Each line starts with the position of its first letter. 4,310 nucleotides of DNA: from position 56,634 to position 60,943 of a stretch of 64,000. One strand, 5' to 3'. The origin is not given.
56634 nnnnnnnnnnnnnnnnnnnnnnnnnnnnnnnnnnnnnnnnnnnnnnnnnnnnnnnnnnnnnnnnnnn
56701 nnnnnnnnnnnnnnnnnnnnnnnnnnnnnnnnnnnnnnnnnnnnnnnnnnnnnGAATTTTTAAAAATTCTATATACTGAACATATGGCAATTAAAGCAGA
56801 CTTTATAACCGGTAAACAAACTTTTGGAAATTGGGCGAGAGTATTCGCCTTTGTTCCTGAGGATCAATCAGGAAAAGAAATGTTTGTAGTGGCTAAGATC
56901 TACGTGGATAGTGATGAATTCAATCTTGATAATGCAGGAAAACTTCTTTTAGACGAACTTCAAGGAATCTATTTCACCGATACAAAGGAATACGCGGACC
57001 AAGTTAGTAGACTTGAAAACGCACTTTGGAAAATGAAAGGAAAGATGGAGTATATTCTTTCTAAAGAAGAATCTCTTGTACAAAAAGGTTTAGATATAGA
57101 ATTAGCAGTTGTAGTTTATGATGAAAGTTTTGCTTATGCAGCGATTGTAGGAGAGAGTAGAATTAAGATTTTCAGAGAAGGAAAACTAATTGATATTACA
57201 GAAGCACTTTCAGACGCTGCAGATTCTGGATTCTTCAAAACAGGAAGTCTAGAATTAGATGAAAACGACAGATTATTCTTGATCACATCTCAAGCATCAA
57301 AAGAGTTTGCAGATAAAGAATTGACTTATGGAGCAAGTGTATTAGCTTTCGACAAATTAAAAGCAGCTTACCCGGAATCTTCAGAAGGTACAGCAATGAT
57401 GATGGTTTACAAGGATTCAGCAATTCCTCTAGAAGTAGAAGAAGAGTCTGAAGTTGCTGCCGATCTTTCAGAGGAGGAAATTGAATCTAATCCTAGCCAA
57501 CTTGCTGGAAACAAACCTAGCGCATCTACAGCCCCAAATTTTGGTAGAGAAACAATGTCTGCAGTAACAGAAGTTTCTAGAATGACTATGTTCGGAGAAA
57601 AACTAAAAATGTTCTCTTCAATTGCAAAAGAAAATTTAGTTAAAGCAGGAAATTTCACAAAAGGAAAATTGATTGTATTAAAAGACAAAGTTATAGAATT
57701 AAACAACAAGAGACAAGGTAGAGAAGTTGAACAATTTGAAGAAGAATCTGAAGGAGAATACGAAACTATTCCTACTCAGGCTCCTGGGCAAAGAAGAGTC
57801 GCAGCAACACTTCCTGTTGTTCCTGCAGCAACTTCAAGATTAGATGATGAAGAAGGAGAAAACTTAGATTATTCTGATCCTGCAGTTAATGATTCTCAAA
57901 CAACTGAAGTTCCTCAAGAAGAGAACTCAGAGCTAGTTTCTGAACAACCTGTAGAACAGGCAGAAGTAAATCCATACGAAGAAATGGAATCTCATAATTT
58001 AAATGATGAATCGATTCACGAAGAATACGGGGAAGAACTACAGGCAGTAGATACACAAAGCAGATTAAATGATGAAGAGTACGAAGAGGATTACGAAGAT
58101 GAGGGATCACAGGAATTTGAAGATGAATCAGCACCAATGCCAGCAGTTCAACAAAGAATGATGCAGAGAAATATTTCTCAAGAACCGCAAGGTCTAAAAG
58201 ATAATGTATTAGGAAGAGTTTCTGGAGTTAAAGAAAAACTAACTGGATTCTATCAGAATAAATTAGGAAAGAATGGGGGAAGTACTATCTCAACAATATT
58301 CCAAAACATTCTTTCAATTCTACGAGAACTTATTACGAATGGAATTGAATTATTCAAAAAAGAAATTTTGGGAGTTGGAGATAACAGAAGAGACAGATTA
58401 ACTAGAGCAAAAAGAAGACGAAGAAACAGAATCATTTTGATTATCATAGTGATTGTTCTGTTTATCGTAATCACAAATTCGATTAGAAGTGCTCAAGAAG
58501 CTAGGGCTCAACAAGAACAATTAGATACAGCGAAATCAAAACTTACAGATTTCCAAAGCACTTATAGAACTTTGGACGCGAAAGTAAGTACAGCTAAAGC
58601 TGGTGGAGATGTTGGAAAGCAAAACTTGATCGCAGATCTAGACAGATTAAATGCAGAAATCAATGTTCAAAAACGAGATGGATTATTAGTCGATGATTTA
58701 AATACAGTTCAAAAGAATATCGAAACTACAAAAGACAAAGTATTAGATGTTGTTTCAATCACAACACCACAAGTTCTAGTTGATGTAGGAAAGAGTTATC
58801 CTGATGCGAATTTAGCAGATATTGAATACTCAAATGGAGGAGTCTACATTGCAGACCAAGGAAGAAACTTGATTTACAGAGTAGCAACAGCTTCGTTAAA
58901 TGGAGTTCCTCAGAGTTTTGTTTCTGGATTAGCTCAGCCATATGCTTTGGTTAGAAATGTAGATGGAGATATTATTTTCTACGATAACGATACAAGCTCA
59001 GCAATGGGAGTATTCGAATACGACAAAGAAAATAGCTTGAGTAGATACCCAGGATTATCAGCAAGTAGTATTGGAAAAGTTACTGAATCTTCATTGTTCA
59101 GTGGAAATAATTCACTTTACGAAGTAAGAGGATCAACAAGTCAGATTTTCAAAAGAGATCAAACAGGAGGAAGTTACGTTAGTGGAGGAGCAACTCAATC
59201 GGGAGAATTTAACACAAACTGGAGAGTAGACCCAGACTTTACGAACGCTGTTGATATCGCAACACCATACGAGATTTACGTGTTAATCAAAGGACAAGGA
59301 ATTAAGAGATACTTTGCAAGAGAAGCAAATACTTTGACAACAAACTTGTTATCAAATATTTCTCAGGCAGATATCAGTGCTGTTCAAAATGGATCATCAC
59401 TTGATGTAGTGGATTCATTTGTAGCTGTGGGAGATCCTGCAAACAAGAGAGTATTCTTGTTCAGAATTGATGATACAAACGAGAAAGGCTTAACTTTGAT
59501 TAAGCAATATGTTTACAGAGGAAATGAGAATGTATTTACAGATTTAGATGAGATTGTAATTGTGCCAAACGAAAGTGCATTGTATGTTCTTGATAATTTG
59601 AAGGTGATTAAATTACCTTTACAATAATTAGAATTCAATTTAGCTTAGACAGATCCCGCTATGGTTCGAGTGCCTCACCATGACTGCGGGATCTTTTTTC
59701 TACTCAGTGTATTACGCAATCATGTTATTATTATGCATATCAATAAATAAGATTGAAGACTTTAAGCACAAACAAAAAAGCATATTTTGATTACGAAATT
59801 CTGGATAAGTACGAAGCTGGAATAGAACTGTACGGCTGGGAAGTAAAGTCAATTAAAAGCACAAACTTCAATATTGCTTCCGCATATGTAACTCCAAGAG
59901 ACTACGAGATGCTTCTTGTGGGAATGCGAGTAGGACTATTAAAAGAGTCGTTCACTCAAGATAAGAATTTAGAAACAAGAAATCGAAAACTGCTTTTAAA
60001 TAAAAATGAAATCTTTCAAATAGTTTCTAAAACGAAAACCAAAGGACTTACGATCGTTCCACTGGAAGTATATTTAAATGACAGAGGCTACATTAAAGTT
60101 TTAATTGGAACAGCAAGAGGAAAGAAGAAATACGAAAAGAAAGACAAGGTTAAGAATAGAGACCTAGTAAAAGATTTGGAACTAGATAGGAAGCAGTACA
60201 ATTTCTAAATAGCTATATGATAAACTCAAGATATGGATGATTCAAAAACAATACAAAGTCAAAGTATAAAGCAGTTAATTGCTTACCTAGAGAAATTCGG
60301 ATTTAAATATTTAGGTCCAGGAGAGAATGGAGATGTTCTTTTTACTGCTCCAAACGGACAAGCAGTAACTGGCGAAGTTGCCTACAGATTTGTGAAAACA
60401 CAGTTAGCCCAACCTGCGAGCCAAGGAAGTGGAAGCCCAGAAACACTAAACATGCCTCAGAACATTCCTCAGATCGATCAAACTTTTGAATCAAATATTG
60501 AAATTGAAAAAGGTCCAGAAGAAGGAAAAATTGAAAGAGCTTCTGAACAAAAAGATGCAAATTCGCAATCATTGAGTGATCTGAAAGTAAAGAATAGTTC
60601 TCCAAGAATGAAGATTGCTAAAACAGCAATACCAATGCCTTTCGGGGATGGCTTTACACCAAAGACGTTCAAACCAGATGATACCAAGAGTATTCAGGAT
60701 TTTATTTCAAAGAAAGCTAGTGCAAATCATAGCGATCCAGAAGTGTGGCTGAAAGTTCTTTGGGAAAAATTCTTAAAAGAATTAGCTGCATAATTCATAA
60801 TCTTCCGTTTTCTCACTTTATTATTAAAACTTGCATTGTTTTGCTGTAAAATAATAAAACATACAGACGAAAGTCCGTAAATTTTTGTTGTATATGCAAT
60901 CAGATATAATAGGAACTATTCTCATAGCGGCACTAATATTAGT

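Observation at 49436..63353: Non-canonical T4SS-like or pilus gene cluster with six tandem, divergent VirB2/TrbC-like pilin paralogs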

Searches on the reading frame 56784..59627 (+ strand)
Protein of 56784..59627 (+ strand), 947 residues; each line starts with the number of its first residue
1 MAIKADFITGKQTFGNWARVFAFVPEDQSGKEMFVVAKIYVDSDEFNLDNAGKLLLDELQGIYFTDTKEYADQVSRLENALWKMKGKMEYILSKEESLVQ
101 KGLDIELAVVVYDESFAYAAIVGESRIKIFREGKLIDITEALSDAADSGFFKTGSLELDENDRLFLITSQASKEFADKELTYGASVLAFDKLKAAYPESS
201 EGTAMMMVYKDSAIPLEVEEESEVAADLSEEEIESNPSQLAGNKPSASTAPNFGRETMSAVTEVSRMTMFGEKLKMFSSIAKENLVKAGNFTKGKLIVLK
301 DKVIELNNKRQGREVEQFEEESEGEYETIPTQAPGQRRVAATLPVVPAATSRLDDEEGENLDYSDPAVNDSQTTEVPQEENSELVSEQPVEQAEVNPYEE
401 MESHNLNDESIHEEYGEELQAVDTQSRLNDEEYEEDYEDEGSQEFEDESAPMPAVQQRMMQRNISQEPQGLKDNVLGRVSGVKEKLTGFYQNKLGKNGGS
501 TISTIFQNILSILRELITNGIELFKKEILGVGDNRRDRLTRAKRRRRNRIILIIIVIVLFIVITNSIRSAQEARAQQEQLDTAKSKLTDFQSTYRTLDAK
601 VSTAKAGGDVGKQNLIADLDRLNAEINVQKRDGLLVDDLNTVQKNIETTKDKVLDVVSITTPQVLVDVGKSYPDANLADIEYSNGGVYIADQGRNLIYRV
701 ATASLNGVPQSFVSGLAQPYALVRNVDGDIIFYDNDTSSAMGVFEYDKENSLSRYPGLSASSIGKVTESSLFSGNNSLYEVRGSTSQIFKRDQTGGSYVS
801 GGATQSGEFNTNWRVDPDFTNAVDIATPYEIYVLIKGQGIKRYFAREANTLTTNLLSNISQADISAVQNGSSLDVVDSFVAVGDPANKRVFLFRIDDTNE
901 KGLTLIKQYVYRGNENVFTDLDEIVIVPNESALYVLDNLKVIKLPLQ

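Call 4: search_protein_families(library=pfam, proteins=[window:56784-59627:+], max_evalue=0.1)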
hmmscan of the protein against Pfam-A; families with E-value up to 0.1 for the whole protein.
window:56784-59627:+ (947 aa): 3 families
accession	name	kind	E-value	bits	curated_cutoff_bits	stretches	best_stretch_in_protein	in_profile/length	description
PF12869.13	tRNA_anti-like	-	0.028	14.4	23.5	1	545-603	3-66/146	tRNA_anti-like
PF25351.1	PH_BUD3_C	-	0.079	13.3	27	0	187-278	27-118/175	BUD3 C-terminal PH domain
PF06143.16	Baculo_11_kDa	-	0.098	12.7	28.4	0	551-579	43-72/84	Baculovirus 11 kDa family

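Call 18: search_protein_families(library=ncbifam, proteins=[window:56784-59627:+], max_evalue=0.1)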
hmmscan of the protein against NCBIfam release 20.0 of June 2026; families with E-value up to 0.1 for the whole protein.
window:56784-59627:+ (947 aa): 0 families

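Call 56: find_homologous_proteins(query=window:56784-59627:+, max_evalue=0.001)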
Query window:56784-59627:+ (947 aa): 6 proteins with E <= 0.001 among 8000 candidates.
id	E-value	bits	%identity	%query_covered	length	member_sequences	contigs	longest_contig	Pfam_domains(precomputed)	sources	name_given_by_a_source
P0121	0.0e+0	2053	100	100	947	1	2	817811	-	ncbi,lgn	-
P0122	0.0e+0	1463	74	100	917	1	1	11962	-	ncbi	-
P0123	0.0e+0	1144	59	100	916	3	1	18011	-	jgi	jgi:hypothetical protein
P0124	0.0e+0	1116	58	100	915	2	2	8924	-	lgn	-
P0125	0.0e+0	1103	57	100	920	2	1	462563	-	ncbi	-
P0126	2.1e-131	458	34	49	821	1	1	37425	-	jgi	jgi:hypothetical protein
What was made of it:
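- Tried and rejected: Homology search with the 947-aa protein returned only 6 proteins, probably because its acidic low-complexity linker swamped the word filter (call 56).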

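Call 60: find_encoding_contigs(protein=P0121, flank=10000, max_places=2)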
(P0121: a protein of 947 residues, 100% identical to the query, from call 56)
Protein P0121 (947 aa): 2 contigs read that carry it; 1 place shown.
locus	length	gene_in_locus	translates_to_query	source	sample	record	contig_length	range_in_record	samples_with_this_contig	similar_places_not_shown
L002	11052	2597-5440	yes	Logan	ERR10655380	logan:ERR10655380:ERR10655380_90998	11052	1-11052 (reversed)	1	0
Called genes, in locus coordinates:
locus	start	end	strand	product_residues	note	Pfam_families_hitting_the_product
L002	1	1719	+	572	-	?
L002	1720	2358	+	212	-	-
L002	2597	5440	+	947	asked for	-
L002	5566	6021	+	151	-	PF01668:SmpB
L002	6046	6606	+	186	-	-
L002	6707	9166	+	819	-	PF26449:DUF8128, PF12696:TraG-D_C (faint)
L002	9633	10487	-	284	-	PF02899:Phage_int_SAM_1 (weak), PF13495:Phage_int_SAM_4 (faint), PF00589:Phage_integrase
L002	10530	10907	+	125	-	-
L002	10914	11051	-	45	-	?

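Call 61: find_related_loci(query=A3, collection=genome_contigs, flank=10000)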
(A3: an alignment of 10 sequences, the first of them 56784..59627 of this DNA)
Query A3 (947 aa) in genome_contigs; peptide patterns used: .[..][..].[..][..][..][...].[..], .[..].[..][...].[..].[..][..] (x = any residue, [..] = any of these).
72 stretches matched a pattern; 13 encode a relative of the query (tblastn E <= 1e-3); 13 distinct loci.
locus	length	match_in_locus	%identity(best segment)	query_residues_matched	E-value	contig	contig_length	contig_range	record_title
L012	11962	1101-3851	74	1-946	0e+0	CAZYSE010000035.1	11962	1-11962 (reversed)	MAG TPA_asm: uncultured Candidatus Saccharibacteria bacterium isolate SRP286056_co1_293 genome assembly, contig: NODE_67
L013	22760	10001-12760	57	1-947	0e+0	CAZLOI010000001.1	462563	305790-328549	MAG TPA_asm: uncultured Candidatus Saccharibacteria bacterium isolate binchicken_co179_42 genome assembly, contig: NODE_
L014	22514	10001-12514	45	1-946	3e-121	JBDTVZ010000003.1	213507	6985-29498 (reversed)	MAG: Candidatus Dojkabacteria bacterium isolate cluster3_bin.8 NODE_49_length_213507_cov_12.071313, whole genome shotgun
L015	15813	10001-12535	46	1-946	5e-116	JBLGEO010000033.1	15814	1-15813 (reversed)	MAG: Candidatus Dojkabacteria bacterium isolate cluster3_bin.91 cluster3_bin.91_NODE_14318, whole genome shotgun sequenc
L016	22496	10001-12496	41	1-946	1e-101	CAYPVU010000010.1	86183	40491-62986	MAG TPA_asm: uncultured Candidatus Saccharibacteria bacterium isolate binchicken_co23_219 genome assembly, contig: k141_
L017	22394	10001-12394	37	1-946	1e-99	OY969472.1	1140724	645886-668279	MAG: uncultured bacterium isolate MFD02416.bin.c.3 genome assembly, chromosome: 1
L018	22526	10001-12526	40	1-946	9e-96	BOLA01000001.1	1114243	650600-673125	Patescibacteria group bacterium BroJett037 DNA, sequence1, whole genome shotgun sequence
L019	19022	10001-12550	38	1-946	8e-93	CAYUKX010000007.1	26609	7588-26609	MAG TPA_asm: uncultured Candidatus Saccharibacteria bacterium isolate SRP107338_co1_190 genome assembly, contig: NODE_15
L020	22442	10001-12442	40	1-946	1e-92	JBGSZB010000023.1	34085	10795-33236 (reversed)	MAG: Candidatus Dojkabacteria bacterium isolate JTS-AC489 k141_261370, whole genome shotgun sequence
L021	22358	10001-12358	37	1-944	1e-81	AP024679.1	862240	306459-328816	MAG: Candidatus Dojkabacteria bacterium KatS3mg085 DNA, complete genome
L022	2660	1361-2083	42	1-237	5e-50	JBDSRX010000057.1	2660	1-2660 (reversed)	MAG: Candidatus Dojkabacteria bacterium isolate cluster1_bin.520 k127_8284394, whole genome shotgun sequence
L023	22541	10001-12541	36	1-946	4e-85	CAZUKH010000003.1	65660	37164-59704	MAG TPA_asm: uncultured Candidatus Saccharibacteria bacterium isolate SRP290908_co1_393 genome assembly, contig: NODE_41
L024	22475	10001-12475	37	1-946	2e-84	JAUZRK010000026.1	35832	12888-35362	MAG: Candidatus Dojkabacteria bacterium isolate GS19_ROV17_BS05-AMOR20_M0215 AMOR20_M0215_contig26, whole genome shotgun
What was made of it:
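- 56784..59627 (+): big947: PP2C-fold N-domain (1-215), acidic disordered linker, one TM (545-571), coiled coil, and a C-terminal repeat domain with NHL-like motifs. Family recovered only from genomes with the Dojkabacteria gene order, several of them labelled otherwise (call 61).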

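Call 73: predict_structure(alignment_id=A4)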
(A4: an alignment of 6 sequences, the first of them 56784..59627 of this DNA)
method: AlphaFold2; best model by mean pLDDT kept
length: 947 residues; sequences in the alignment: 6
mean_pLDDT: 49.4   pTM: 0.30
mean pLDDT of the five models: 49.4, 48.0, 45.3, 45.2, 40.0
residues with pLDDT >= 90: 0; 70-90: 206; 50-70: 236; < 50: 505
segments of 3 or more residues with pLDDT < 50: 11-14, 25-33, 62-71, 91-103, 193-197, 219-499, 501-503, 525-544, 703-706, 719-859, 898-903
pLDDT, mean of each block of 10 residues (from residue 1): 62 51 49 51 52 57 44 52 56 45 56 63 78 82 59 70 79 77 75 51 70 66 28 27 27 25 27 27 28 28 37 40 31 28 26 25 26 26 31 27 27 26 27 30 28 30 29 31 37 41 53 61 49 42 53 66 63 72 80 76 79 81 80 76 82 74 70 59 61 69 51 60 36 29 29 26 28 37 41 36 29 40 28 29 30 36 55 67 77 62 59 75 74 76 75
secondary structure, 60 per line:
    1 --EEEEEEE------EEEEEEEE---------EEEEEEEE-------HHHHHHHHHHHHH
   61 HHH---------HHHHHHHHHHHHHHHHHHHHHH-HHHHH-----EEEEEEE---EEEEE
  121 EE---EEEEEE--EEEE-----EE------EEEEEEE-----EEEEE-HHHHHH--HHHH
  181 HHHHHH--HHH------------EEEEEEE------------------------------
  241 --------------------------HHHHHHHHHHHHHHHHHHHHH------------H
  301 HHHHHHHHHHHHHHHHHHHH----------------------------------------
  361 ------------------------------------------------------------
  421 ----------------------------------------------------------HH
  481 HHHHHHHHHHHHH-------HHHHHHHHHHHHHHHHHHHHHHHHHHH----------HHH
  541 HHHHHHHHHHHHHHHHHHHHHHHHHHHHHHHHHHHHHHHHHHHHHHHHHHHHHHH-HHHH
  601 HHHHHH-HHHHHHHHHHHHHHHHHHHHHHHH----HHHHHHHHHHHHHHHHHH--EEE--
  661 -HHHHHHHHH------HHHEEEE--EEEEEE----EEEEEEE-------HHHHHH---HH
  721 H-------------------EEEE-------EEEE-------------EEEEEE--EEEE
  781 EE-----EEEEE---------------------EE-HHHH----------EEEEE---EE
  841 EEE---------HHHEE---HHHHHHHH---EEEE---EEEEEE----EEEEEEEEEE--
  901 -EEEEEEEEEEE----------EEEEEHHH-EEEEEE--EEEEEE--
elements in order (helices of 4 or more, strands of 3 or more residues): E3-9 E16-23 E33-40 H48-63 H73-94 H96-100 E106-112 E116-122 E126-131 E134-137 E151-157 E163-167 H169-174 H177-186 E204-210 H267-287 H300-320 H479-493 H501-527 H538-595 H597-606 H608-631 H636-653 E656-658 H662-670 E680-683 E686-691 E696-702 H710-715 E741-744 E752-755 E769-774 E777-782 E788-792 H817-820 E831-835 E839-843 H861-868 E872-875 E879-884 E889-898 E902-912 E923-927 E932-937 E940-945
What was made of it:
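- On PP2C phosphatase (N-domain of the 947-aa protein): Caveat: mean model pLDDT is 49, and the N-domain ranges 45-82 (call 73).
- Tried and rejected: The structure model was therefore shallow (pLDDT 49, call 73), and the C-terminal propeller claim could not be tested.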

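Call 77: fold_search(model_id=the predicted structure, library=pdb)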
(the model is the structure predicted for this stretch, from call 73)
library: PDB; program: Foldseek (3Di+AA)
matches with E <= 10: 474; with E <= 0.001: 126
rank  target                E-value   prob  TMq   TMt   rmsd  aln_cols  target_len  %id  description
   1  2j86_B                7.1e-10  1.00  0.18  0.60   6.0       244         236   17  Structural analysis of the PP2C Family Phosphatase tPphA of Thermosynechococcus elongatus (released 2007-11-06)
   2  2j86_A                1.1e-09  1.00  0.18  0.62   5.5       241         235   17  Structural analysis of the PP2C Family Phosphatase tPphA of Thermosynechococcus elongatus (released 2007-11-06)
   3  2y09                  5.4e-09  1.00  0.18  0.60   5.3       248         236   16  The cyanobacterial PP2C-like phosphatase tPphA requires three metals in the catalytic center for efficient catalysis (released 2011-02-09)
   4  2xzv                  7.1e-09  1.00  0.17  0.57   6.4       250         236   16  The cyanobacterial PP2C-like phosphatase tPphA requires three metals in the catalytic center for efficient catalysis (released 2011-02-09)
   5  5iti                  8.7e-09  1.00  0.17  0.58   6.3       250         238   17  A cynobacterial PP2C (tPphA) structure (released 2016-05-04)
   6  5d2u                  8.7e-09  1.00  0.17  0.58   6.4       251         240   16  Crystal structure of tPphA Variant - H39A (released 2016-05-04)
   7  1txo_A                2.4e-08  1.00  0.17  0.59   6.6       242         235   14  Crystal structure of the Mycobacterium tuberculosis serine/threonine phosphatase PstP/Ppp at 1.95 A. (released 2004-11-23)
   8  1txo_B                3.3e-08  1.00  0.17  0.58   6.6       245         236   16  Crystal structure of the Mycobacterium tuberculosis serine/threonine phosphatase PstP/Ppp at 1.95 A. (released 2004-11-23)
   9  2j82                  3.3e-08  1.00  0.17  0.60   5.7       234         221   19  Structural analysis of the PP2C Family Phosphatase tPphA from Thermosynechococcus elongatus (released 2007-11-06)
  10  2cm1                  5.7e-08  1.00  0.17  0.61   6.4       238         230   14  Crystal structure of the catalytic domain of serine threonine protein phosphatase PstP in complex with 2 Manganese ions. (released 2007-06-12)
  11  2pk0_A                1.1e-07  1.00  0.16  0.53   6.4       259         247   15  Structure of the S. agalactiae serine/threonine phosphatase at 2.65 resolution (released 2007-06-12)
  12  2pk0_C                2.2e-07  1.00  0.17  0.58   6.3       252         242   15  Structure of the S. agalactiae serine/threonine phosphatase at 2.65 resolution (released 2007-06-12)
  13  6jkv_B                2.4e-07  1.00  0.15  0.52   9.3       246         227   14  PppA, a key regulatory component of T6SS in Pseudomonas aeruginosa (released 2019-06-26)
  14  2pk0_D                3.5e-07  1.00  0.17  0.56   6.5       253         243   17  Structure of the S. agalactiae serine/threonine phosphatase at 2.65 resolution (released 2007-06-12)
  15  6jkv_A                4.3e-07  1.00  0.16  0.55   8.8       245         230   15  PppA, a key regulatory component of T6SS in Pseudomonas aeruginosa (released 2019-06-26)
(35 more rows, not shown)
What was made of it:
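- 56784..59627 (+): Foldseek top 50 hits are all PP2C, best E 7e-10 (call 77), on a model with mean pLDDT 49 (call 73).
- On PP2C phosphatase (N-domain of the 947-aa protein): The top 50 Foldseek hits are all PP2C, best E 7e-10, TM 0.6 relative to the target (call 77).
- Checked: All top Foldseek hits are PP2C phosphatases, best E 7e-10, on a low-confidence model (calls 73, 77).
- PP2C, TM and an extracellular domain together form the architecture of PstP, which appears among the fold hits (call 77).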

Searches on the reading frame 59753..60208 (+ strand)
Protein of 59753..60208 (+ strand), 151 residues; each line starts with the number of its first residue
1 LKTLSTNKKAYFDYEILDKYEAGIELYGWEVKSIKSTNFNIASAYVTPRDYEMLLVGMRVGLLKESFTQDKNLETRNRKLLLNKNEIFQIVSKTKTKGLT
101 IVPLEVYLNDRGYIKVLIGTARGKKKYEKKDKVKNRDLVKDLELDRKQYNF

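Call 4: search_protein_families(library=pfam, proteins=[window:59753-60208:+], max_evalue=0.1)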
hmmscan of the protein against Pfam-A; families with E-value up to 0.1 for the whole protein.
window:59753-60208:+ (151 aa): 1 family
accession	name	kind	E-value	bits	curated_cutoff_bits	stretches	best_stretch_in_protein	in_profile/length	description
PF01668.23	SmpB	-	9.1e-44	149.3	27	1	5-143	2-138/143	SmpB protein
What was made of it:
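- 59753..60208 (+): smpB: a housekeeping gene lying between the cluster and the ATPase. Not part of the system. PF01668 149 bits (call 4).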

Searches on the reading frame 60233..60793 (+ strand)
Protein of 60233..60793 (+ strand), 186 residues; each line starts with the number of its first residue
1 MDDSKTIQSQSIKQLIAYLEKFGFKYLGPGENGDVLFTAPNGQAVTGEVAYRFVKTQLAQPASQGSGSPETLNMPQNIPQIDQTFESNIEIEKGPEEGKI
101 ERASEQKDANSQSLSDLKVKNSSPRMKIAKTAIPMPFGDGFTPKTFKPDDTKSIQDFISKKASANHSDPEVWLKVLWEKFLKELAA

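Call 4: search_protein_families(library=pfam, proteins=[window:60233-60793:+], max_evalue=0.1)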
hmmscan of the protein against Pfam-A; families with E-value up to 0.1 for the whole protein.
window:60233-60793:+ (186 aa): 0 families
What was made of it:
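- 60233..60793 (+): p186: soluble 186-aa protein of unknown function, always directly upstream of the ATPase in Dojkabacteria. No family hit (call 4).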
